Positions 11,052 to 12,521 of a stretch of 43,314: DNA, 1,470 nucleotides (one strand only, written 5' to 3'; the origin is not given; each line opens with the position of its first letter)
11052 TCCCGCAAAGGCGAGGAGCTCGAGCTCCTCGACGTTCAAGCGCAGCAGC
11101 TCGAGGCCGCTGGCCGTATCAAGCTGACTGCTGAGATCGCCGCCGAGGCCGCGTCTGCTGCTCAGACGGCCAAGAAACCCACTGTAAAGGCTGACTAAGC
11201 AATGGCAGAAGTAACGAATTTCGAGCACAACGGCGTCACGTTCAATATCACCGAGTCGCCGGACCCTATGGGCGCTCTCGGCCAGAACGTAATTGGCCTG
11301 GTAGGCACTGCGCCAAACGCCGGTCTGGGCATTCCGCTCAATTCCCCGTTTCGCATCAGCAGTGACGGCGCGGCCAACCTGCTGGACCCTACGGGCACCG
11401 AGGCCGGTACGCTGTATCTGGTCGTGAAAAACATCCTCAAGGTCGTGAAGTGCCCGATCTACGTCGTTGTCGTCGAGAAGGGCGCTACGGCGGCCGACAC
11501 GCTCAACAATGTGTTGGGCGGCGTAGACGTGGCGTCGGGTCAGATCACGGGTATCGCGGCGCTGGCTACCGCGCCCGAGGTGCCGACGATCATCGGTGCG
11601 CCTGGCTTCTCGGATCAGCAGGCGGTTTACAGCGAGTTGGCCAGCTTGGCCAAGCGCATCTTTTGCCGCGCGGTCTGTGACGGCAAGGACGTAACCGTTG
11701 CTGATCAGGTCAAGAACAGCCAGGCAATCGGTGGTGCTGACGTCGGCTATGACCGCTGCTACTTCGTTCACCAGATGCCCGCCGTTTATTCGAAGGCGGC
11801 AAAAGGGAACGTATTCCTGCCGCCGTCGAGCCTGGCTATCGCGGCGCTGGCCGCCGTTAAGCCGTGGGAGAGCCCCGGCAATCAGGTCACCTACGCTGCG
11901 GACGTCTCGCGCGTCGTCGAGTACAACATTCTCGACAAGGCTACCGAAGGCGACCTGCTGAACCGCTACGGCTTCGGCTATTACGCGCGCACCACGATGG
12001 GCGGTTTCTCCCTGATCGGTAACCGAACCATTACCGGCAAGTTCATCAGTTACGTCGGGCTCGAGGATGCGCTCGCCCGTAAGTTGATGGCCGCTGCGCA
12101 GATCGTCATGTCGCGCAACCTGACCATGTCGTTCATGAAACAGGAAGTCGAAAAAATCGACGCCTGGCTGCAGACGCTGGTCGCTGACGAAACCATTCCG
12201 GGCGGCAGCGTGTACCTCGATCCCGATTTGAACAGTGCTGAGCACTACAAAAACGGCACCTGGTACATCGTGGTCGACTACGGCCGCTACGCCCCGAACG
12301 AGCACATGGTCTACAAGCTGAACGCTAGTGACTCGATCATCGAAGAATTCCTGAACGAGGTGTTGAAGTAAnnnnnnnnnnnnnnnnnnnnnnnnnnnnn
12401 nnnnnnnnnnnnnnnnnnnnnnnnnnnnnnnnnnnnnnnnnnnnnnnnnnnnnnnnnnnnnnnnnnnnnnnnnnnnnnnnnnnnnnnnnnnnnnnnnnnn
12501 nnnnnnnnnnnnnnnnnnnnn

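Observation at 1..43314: The entire window is one perfect 43.3-kb palindrome: a phage structural arm folded back on itself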

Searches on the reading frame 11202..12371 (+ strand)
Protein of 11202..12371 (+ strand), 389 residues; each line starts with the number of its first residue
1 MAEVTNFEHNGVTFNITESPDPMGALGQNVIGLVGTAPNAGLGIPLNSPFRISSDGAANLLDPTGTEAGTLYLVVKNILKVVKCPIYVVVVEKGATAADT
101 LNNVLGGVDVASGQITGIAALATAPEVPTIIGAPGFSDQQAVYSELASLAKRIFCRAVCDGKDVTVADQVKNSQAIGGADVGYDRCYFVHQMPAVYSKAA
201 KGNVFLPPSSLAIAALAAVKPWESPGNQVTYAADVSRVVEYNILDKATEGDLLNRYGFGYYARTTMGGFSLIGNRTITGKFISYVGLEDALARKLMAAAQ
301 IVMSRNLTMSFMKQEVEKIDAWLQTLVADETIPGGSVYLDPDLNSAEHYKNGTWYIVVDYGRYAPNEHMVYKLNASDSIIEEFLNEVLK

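Call 51: find_related_loci(query=window:11202-12371:+, collection=viral_contigs, flank=10000)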
Query window:11202-12371:+ (389 aa) in viral_contigs; peptide patterns used: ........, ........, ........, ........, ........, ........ (x = any residue, [..] = any of these).
65 stretches matched a pattern; 59 encode a relative of the query (tblastn E <= 1e-3); 56 distinct loci.
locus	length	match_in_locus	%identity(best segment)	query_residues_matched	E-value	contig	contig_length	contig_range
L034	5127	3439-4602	76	1-388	0e+0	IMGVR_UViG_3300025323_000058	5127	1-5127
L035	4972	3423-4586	76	1-388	0e+0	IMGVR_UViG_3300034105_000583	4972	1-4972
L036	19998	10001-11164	75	1-388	0e+0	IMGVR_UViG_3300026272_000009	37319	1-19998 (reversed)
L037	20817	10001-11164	75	1-388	0e+0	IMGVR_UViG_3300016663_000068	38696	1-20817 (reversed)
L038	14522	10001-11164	74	1-388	0e+0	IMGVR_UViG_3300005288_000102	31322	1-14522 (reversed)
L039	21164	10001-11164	76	1-388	0e+0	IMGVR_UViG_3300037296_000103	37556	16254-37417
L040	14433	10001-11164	76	1-388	0e+0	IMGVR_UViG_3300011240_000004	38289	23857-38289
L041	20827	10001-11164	76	1-388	0e+0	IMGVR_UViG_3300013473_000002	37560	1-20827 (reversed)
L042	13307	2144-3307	77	1-388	0e+0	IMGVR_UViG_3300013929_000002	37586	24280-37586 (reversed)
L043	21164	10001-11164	76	1-388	0e+0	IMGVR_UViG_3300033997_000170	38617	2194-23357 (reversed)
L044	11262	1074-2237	73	1-388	0e+0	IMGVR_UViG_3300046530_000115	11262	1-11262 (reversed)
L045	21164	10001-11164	76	1-388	0e+0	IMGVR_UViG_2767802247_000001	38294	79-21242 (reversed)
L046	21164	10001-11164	75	1-388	0e+0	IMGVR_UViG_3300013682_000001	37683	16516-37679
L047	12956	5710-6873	77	1-388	0e+0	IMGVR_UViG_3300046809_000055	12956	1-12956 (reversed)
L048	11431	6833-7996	76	1-388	0e+0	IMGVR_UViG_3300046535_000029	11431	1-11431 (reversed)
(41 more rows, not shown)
